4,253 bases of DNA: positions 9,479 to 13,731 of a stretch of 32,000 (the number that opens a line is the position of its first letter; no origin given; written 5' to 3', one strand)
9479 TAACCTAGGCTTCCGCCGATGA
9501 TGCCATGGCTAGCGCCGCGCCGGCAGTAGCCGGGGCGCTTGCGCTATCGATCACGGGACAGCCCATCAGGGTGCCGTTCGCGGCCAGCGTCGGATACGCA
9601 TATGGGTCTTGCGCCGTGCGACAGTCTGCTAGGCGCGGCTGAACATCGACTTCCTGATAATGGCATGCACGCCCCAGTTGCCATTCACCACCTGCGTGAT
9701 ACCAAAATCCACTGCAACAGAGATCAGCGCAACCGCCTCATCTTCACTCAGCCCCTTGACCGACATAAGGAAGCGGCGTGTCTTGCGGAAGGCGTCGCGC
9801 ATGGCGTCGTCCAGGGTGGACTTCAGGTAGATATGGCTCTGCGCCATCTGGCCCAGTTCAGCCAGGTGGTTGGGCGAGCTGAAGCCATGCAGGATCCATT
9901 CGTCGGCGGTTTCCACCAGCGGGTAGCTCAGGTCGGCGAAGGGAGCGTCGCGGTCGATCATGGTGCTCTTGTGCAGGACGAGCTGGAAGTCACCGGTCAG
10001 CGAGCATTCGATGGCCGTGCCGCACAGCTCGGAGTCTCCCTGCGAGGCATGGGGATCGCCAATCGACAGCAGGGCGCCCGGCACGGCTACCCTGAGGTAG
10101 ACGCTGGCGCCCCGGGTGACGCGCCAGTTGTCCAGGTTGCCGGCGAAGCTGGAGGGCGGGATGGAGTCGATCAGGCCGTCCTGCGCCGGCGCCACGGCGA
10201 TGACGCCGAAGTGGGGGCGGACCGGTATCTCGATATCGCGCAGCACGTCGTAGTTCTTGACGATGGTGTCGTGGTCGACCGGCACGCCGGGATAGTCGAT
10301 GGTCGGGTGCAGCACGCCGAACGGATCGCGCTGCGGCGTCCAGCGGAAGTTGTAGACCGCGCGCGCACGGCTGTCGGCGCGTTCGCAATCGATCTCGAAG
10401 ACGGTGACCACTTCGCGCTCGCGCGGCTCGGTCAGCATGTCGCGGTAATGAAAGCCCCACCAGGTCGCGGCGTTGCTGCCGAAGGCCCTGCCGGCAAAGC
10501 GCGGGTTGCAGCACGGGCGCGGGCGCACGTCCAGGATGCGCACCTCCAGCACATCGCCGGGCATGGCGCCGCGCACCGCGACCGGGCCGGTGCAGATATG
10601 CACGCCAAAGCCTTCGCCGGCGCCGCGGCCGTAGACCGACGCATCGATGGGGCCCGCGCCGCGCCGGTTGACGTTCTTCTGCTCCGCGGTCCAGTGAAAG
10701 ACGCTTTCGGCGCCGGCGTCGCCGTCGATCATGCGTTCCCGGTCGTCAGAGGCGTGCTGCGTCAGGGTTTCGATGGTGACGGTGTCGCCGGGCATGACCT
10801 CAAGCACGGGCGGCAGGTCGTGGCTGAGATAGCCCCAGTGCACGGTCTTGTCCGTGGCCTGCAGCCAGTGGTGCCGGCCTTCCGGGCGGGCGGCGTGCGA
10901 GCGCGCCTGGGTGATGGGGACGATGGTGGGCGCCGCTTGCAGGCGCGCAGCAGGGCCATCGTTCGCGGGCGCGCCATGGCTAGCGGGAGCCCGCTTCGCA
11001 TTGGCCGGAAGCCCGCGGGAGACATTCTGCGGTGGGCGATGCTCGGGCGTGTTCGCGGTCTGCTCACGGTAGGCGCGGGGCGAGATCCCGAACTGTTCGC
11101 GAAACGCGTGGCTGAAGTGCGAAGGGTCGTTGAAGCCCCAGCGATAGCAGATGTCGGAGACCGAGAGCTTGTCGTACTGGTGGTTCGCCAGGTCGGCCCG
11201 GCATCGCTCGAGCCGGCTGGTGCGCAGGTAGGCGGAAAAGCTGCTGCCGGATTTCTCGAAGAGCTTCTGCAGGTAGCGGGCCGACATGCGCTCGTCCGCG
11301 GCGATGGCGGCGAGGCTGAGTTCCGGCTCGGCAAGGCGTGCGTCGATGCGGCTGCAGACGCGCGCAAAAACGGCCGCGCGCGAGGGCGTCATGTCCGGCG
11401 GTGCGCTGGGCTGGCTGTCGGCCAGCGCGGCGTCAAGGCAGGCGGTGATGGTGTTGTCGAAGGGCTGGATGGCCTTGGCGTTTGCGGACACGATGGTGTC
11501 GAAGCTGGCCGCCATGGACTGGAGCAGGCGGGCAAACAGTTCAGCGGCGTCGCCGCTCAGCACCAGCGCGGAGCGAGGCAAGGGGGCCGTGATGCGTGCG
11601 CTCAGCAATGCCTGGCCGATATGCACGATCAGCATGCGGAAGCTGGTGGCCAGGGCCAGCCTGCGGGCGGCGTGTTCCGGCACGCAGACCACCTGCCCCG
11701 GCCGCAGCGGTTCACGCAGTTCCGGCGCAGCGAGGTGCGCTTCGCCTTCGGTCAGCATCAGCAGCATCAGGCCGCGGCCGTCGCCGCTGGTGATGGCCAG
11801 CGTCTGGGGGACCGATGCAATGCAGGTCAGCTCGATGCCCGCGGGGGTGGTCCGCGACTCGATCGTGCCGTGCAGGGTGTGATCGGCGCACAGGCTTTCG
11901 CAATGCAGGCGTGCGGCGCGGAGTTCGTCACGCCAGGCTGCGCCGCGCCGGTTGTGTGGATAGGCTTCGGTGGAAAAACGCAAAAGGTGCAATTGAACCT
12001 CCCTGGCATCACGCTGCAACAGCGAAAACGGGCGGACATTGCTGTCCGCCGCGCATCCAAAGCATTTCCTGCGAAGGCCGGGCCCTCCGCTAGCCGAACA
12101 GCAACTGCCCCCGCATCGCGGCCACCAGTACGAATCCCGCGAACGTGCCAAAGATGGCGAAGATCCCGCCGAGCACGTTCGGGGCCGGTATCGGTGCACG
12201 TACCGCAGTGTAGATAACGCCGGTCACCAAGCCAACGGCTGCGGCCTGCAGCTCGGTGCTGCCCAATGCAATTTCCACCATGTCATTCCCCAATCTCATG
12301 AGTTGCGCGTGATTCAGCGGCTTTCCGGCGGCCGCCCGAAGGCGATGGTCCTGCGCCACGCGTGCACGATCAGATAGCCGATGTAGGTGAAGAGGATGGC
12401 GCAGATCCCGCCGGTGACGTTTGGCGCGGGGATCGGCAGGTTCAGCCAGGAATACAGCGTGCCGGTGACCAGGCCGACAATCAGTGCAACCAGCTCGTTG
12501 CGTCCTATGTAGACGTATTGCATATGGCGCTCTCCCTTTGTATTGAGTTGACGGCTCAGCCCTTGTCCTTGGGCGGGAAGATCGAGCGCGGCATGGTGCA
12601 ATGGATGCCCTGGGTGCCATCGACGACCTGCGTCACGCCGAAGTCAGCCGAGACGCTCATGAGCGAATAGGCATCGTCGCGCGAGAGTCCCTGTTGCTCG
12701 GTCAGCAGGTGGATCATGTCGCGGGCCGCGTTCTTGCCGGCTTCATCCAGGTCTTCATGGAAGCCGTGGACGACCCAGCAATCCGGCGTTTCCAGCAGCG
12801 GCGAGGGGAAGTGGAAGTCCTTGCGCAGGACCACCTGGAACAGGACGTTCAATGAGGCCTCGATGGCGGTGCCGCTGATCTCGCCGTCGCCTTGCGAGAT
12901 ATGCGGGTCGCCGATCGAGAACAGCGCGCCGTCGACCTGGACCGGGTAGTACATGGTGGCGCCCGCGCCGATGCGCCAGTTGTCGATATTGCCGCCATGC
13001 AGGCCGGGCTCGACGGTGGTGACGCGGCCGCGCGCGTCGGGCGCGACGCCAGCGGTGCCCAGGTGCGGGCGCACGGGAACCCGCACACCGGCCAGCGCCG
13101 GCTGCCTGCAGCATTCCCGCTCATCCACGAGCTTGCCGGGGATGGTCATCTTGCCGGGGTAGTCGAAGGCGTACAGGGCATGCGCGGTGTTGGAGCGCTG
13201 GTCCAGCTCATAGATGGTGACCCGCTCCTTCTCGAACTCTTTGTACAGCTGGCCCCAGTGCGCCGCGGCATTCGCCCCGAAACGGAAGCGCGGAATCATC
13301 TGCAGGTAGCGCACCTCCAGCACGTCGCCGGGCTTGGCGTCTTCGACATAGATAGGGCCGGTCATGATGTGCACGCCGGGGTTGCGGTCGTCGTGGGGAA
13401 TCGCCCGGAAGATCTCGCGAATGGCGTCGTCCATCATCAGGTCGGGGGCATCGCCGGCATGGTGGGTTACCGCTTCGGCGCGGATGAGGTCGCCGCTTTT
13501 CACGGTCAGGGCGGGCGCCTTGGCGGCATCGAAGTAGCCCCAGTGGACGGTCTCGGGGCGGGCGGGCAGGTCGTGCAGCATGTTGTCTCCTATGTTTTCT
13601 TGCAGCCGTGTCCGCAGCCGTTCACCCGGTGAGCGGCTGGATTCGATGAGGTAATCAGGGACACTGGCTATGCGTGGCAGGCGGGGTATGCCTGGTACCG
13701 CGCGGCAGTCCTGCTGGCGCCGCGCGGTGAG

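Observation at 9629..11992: In-frame fusion of a complete AraC-type regulator to an acetamidase/formamidase domain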

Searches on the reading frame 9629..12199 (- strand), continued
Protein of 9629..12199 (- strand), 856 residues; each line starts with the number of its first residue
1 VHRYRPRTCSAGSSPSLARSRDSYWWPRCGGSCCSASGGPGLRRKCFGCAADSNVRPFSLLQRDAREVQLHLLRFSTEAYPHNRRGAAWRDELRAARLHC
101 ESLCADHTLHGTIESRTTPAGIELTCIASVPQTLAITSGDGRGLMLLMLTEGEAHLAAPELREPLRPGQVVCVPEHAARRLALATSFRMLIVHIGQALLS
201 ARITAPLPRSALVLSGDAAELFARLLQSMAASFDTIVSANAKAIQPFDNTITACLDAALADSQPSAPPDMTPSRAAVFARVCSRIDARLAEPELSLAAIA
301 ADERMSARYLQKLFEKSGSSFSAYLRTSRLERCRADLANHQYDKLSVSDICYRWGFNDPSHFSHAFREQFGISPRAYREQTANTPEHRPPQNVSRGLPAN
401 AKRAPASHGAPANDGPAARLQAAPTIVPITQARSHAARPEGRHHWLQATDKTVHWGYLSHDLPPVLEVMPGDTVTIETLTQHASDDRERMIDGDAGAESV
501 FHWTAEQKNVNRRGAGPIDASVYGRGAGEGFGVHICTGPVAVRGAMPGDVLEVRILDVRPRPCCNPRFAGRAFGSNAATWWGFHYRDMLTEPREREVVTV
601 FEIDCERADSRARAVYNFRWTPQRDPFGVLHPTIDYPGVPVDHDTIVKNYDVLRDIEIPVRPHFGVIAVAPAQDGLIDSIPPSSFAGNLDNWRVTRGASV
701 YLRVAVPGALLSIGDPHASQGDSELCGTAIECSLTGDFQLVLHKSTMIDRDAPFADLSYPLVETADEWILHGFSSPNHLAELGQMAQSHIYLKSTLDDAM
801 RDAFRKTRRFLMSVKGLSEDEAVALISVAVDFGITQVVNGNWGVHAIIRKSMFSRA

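Call 57: fold_search(model_id=the predicted structure, library=pdb)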
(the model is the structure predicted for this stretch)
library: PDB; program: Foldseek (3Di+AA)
matches with E <= 10: 1003; with E <= 0.001: 93
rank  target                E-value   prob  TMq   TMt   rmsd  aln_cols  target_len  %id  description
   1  3b9t_B                7.3e-46  1.00  0.42  0.75   6.7       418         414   60  Crystal structure of predicted acetamidase/formamidase (YP_546212.1) from Methylobacillus flagellatus KT at 1.58 A res (released 2007-11-20)
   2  3b9t_A                2.9e-45  1.00  0.42  0.74   6.8       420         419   60  Crystal structure of predicted acetamidase/formamidase (YP_546212.1) from Methylobacillus flagellatus KT at 1.58 A res (released 2007-11-20)
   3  3b9t_D                3.1e-45  1.00  0.42  0.74   6.8       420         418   60  Crystal structure of predicted acetamidase/formamidase (YP_546212.1) from Methylobacillus flagellatus KT at 1.58 A res (released 2007-11-20)
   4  2ii1_D                1.9e-17  1.00  0.27  0.63   7.1       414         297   21  Crystal structure of Acetamidase (10172637) from Bacillus Halodurans at 1.95 A resolution (released 2006-12-05)
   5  2ii1_B                9.9e-17  1.00  0.27  0.63   7.1       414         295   21  Crystal structure of Acetamidase (10172637) from Bacillus Halodurans at 1.95 A resolution (released 2006-12-05)
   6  2ii1_C                1.1e-16  1.00  0.27  0.64   7.0       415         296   20  Crystal structure of Acetamidase (10172637) from Bacillus Halodurans at 1.95 A resolution (released 2006-12-05)
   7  5ubu_B                1.2e-16  1.00  0.29  0.61   8.3       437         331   21  2.75 Angstrom Resolution Crystal Structure of Acetamidase from Yersinia enterocolitica. (released 2017-01-04)
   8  3tkk_A                1.3e-16  1.00  0.28  0.66   7.0       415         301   19  Crystal Structure Analysis of a recombinant predicted acetamidase/ formamidase from the thermophile thermoanaerobacter (released 2011-11-16)
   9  2ii1_A                1.6e-16  1.00  0.26  0.60   7.4       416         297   22  Crystal structure of Acetamidase (10172637) from Bacillus Halodurans at 1.95 A resolution (released 2006-12-05)
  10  5ubu_A                2.2e-16  1.00  0.29  0.61   8.3       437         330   21  2.75 Angstrom Resolution Crystal Structure of Acetamidase from Yersinia enterocolitica. (released 2017-01-04)
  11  5ubu_D                2.8e-16  1.00  0.29  0.61   8.3       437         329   21  2.75 Angstrom Resolution Crystal Structure of Acetamidase from Yersinia enterocolitica. (released 2017-01-04)
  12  2f4l_C                4.2e-16  1.00  0.26  0.65   7.0       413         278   21  Crystal structure of a putative acetamidase (tm0119) from thermotoga maritima msb8 at 2.50 A resolution (released 2005-12-06)
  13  2f4l_B                5.4e-16  1.00  0.26  0.65   7.0       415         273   21  Crystal structure of a putative acetamidase (tm0119) from thermotoga maritima msb8 at 2.50 A resolution (released 2005-12-06)
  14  2f4l_A                8.1e-16  1.00  0.26  0.65   6.9       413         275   21  Crystal structure of a putative acetamidase (tm0119) from thermotoga maritima msb8 at 2.50 A resolution (released 2005-12-06)
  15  2f4l_D                4.2e-15  1.00  0.26  0.64   6.9       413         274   21  Crystal structure of a putative acetamidase (tm0119) from thermotoga maritima msb8 at 2.50 A resolution (released 2005-12-06)
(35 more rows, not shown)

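Call 60: find_encoding_contigs(protein=P0126, flank=6000, max_places=3)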
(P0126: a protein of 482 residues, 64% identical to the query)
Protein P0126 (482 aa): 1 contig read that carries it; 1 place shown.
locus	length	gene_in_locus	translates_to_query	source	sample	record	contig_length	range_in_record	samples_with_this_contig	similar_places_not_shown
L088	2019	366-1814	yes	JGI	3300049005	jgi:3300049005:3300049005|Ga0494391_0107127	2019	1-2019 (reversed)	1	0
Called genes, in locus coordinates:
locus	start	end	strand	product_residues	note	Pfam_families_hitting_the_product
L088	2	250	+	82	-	?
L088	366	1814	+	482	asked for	PF03069:FmdA_AmdA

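Call 61: find_encoding_contigs(protein=P0183, flank=6000, max_places=3)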
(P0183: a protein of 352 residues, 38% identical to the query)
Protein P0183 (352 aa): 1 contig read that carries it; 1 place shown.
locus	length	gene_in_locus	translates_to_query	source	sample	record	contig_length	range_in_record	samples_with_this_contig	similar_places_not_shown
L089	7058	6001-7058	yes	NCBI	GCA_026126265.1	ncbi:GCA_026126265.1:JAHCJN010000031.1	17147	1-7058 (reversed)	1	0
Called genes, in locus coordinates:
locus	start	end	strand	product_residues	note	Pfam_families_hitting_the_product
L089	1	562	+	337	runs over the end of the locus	PF19300:BPD_transp_1_N, PF00528:BPD_transp_1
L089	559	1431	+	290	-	PF12911:OppC_N (weak), PF00528:BPD_transp_1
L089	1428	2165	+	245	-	PF00005:ABC_tran, PF13304:AAA_21 (faint)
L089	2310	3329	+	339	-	PF00005:ABC_tran, PF08352:oligo_HPY (weak)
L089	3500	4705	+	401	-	PF00355:Rieske, PF00848:Ring_hydroxyl_A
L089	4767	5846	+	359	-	PF03069:FmdA_AmdA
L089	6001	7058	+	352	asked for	PF14525:AraC_binding_2, PF12833:HTH_18, PF00165:HTH_AraC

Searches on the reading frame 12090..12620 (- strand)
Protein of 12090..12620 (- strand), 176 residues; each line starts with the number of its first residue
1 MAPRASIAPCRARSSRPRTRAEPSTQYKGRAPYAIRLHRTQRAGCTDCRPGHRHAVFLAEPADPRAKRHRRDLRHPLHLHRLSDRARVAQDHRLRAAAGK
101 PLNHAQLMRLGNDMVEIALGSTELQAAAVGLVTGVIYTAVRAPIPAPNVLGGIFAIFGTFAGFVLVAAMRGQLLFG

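Call 4: search_protein_families(library=pfam, proteins=[window:12090-12620:-], max_evalue=0.01)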
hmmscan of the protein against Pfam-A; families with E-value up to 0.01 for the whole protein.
window:12090-12620:- (176 aa): 0 families

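Call 10: search_protein_families(library=ncbifam, proteins=[window:12090-12620:-], max_evalue=0.001)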
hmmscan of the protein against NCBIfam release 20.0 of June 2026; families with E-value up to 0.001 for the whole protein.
window:12090-12620:- (176 aa): 1 family
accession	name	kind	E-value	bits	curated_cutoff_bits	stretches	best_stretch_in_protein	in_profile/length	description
TIGR03510.1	XapX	domain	2.4e-15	55.8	27.8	1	124-170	3-49/49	XapX domain-containing protein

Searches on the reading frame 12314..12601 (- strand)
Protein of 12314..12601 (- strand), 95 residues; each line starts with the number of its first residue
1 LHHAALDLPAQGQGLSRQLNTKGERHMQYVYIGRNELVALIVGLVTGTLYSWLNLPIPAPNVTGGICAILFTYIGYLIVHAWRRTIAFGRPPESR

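Call 10: search_protein_families(library=ncbifam, proteins=[window:12314-12601:-], max_evalue=0.001)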
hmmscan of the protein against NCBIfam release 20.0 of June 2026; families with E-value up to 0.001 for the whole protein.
window:12314-12601:- (95 aa): 1 family
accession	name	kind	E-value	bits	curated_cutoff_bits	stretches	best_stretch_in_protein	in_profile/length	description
TIGR03510.1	XapX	domain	3.5e-19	68.1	27.8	1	36-83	2-49/49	XapX domain-containing protein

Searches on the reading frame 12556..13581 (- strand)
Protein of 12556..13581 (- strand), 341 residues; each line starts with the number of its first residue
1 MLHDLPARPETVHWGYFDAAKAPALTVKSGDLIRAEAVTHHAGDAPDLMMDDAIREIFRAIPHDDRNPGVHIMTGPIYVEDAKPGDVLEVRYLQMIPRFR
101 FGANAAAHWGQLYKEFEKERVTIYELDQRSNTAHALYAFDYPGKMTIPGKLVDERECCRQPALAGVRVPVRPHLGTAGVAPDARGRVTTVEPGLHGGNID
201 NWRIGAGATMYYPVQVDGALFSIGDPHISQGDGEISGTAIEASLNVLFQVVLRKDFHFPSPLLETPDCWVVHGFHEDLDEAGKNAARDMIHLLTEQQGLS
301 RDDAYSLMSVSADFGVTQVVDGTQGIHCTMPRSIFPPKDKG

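Call 4: search_protein_families(library=pfam, proteins=[window:12556-13581:-], max_evalue=0.01)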
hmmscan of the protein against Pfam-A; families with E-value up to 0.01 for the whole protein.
window:12556-13581:- (341 aa): 1 family
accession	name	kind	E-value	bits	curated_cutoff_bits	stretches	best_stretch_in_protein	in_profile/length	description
PF03069.20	FmdA_AmdA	-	3.8e-32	112.1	27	1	68-335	62-371/373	Acetamidase/Formamidase family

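Call 10: search_protein_families(library=ncbifam, proteins=[window:12556-13581:-], max_evalue=0.001)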
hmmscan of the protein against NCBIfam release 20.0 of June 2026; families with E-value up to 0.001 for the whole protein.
window:12556-13581:- (341 aa): 1 family
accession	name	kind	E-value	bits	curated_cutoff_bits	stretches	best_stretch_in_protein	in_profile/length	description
NF045496.1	FormamaseFmdA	equivalog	2.1e-18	66.3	500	2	183-252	208-278/407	formamidase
